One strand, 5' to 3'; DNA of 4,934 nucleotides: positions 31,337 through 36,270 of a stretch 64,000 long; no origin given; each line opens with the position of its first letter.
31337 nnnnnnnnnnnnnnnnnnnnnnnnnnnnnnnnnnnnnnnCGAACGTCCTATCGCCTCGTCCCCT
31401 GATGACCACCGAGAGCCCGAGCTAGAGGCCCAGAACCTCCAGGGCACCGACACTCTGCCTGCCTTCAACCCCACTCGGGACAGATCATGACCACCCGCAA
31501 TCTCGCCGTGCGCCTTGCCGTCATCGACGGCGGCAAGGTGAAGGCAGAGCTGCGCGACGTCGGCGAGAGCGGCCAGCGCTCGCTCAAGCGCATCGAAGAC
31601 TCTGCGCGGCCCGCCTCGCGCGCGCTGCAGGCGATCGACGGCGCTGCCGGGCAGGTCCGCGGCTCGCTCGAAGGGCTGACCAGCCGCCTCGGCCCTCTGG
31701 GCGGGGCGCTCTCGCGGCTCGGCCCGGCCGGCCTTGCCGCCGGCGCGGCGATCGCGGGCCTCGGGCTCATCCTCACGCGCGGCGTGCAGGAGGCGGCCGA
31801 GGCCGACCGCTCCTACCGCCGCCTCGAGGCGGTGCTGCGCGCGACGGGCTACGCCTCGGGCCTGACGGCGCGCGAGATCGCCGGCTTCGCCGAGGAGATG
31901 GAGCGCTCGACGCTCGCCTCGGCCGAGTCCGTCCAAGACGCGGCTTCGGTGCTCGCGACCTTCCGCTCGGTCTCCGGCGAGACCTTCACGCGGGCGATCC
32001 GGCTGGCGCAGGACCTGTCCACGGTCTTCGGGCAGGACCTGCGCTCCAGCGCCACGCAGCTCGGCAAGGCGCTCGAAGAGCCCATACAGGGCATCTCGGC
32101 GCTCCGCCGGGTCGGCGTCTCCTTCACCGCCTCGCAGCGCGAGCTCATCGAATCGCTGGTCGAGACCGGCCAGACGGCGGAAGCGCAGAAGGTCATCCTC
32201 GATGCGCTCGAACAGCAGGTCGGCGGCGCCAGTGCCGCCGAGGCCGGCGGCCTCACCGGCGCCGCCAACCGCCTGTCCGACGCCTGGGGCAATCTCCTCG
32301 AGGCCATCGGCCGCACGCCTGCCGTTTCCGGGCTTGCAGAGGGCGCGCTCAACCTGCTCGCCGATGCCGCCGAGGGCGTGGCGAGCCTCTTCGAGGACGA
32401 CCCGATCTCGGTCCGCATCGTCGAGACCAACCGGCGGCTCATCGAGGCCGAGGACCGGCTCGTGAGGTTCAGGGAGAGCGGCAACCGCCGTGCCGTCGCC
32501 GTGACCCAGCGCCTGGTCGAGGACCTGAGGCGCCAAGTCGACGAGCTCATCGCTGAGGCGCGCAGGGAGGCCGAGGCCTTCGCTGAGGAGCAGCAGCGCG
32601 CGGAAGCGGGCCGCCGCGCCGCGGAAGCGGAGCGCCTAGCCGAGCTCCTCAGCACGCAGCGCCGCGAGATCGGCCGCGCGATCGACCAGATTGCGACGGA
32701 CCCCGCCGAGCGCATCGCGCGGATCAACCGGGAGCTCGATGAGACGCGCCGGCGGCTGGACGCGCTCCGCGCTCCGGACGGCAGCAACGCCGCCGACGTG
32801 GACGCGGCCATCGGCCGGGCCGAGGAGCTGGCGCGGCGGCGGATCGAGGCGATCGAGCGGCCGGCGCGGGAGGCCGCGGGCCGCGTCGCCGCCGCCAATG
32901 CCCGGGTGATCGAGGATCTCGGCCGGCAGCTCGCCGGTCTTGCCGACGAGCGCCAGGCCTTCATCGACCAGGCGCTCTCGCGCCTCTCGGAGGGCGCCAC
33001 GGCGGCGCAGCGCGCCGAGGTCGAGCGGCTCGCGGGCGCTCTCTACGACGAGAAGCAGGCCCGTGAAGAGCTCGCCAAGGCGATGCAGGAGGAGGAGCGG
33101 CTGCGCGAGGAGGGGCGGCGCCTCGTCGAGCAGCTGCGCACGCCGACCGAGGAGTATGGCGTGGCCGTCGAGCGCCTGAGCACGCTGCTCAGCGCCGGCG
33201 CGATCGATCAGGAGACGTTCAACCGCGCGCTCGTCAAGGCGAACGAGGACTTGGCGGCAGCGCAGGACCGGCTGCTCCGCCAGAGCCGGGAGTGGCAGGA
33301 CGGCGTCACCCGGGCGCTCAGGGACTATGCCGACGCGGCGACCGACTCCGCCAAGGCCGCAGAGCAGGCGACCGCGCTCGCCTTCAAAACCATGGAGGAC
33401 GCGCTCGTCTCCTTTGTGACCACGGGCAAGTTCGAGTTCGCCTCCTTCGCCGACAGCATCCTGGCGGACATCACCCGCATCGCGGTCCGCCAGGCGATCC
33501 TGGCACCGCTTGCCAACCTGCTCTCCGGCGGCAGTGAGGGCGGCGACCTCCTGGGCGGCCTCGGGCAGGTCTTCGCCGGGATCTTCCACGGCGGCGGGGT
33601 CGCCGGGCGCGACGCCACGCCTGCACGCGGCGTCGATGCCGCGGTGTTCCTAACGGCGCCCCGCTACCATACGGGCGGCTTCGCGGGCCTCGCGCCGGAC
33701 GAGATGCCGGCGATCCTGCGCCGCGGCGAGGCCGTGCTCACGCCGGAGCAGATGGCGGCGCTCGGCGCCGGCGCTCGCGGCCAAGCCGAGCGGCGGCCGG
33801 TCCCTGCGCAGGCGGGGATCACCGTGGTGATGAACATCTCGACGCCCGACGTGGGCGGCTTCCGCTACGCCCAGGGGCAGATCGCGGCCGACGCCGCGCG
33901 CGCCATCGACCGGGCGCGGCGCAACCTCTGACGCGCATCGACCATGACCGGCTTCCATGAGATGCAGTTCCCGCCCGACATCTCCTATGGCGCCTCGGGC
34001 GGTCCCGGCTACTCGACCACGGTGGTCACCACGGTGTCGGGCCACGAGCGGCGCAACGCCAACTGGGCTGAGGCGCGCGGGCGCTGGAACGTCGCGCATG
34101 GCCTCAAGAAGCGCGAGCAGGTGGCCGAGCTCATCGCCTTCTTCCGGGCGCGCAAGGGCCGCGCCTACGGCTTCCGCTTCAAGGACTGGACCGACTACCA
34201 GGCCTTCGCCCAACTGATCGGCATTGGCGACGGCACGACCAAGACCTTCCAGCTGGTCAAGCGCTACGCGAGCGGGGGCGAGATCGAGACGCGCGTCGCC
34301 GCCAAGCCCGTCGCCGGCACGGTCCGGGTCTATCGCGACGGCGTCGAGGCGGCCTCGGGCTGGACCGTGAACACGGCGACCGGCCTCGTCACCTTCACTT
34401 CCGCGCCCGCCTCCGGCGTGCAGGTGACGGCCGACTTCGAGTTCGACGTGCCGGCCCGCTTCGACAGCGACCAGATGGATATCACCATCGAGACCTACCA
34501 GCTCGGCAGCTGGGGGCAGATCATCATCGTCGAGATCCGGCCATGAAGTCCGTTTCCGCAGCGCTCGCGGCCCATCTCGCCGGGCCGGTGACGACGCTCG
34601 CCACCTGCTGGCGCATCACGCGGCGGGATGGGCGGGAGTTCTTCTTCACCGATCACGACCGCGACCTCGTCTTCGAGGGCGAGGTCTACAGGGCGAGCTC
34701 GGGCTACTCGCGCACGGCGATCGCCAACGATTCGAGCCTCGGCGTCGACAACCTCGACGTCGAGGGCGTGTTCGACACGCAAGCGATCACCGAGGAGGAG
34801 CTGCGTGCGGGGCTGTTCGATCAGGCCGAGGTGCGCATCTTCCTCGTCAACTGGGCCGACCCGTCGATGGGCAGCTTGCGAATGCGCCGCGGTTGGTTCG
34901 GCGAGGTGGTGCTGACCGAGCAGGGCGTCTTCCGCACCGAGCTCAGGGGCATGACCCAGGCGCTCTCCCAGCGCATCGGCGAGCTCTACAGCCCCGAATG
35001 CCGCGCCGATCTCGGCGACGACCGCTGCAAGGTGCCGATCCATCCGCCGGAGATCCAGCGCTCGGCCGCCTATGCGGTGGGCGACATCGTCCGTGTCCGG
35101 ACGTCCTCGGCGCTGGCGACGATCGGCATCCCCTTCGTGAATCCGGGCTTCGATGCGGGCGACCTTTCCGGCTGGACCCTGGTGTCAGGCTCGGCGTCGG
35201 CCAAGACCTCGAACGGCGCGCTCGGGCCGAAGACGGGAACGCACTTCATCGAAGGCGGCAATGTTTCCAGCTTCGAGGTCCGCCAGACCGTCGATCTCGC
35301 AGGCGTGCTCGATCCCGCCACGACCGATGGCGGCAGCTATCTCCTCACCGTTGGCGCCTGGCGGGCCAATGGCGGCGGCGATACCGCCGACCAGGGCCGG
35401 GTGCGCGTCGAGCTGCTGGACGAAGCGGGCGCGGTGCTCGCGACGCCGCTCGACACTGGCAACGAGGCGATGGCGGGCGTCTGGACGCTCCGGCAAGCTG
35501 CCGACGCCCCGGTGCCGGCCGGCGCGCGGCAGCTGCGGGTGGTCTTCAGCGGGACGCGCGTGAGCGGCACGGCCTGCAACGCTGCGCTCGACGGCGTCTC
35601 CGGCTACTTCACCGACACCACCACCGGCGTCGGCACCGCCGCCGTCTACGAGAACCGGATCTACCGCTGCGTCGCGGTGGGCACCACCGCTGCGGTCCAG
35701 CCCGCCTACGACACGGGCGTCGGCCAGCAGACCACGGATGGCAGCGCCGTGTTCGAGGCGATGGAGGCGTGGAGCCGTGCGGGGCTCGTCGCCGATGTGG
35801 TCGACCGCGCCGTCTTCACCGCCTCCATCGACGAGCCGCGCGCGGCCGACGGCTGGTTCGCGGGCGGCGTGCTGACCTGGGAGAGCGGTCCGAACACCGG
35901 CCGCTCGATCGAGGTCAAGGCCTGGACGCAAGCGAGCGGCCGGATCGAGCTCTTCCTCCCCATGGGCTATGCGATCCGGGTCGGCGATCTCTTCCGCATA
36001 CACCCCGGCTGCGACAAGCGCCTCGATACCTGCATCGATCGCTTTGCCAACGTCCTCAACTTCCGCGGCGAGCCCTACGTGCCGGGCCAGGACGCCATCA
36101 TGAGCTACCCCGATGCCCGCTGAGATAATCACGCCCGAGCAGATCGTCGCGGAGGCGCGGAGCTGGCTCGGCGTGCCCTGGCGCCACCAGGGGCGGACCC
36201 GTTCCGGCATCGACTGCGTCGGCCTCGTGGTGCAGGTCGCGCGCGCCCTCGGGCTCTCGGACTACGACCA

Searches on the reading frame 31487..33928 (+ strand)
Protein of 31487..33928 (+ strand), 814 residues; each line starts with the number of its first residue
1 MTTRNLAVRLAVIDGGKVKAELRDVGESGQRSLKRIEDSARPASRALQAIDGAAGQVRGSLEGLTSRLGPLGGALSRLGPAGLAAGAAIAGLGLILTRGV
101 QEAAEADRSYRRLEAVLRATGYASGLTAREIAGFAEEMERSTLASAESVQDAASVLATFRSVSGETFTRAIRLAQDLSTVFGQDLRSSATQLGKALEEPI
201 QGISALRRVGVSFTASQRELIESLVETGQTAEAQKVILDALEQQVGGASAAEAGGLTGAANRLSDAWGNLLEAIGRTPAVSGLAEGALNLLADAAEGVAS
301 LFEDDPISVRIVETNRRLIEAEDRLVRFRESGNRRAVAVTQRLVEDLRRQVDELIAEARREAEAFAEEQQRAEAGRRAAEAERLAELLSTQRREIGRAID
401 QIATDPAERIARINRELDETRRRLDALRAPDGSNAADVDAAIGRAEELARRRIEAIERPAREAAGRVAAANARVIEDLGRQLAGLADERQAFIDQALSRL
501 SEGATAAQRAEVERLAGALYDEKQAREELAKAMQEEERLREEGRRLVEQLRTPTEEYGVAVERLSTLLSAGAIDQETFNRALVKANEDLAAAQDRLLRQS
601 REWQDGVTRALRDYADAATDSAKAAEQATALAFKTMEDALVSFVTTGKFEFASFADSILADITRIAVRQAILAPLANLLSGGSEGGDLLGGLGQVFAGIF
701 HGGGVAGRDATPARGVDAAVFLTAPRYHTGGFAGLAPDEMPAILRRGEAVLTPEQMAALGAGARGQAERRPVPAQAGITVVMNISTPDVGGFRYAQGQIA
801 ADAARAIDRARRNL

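Call 57: search_protein_families(library=pfam, proteins=[window:31487-33928:+], max_evalue=0.001)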
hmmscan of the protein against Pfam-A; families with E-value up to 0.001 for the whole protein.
window:31487-33928:+ (814 aa): 2 families
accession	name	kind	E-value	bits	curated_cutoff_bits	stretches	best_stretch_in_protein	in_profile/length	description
PF09718.15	Tape_meas_lam_C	-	1.8e-28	98.9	23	1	602-676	2-76/76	Lambda phage tail tape-measure protein (Tape_meas_lam_C)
PF06791.18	TMP_2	-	7.1e-10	39.4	30.2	1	54-221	45-207/208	Prophage tail length tape measure protein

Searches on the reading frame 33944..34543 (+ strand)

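Call 57: search_protein_families(library=pfam, proteins=[window:33944-34543:+], max_evalue=0.001)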
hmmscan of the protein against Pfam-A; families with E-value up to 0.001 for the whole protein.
window:33944-34543:+ (200 aa): 1 family
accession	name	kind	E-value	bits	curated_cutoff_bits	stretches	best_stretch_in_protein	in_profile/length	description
PF09343.15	DUF2460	-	5.3e-81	271.4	30.4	1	5-199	1-205/205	Conserved hypothetical protein 2217 (DUF2460)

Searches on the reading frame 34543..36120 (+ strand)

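Call 57: search_protein_families(library=pfam, proteins=[window:34543-36120:+], max_evalue=0.001)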
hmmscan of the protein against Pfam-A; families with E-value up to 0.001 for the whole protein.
window:34543-36120:+ (526 aa): 2 families
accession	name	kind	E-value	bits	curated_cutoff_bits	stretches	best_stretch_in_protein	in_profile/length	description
PF09931.15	Phage_phiJL001_Gp84_N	-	7.4e-63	211.9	26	1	5-164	1-159/160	Baseplate hub protein, N-terminal attachment domain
PF09356.15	Phage_BR0599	-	2.6e-29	101.8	22.9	1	437-517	1-80/80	Phage conserved hypothetical protein BR0599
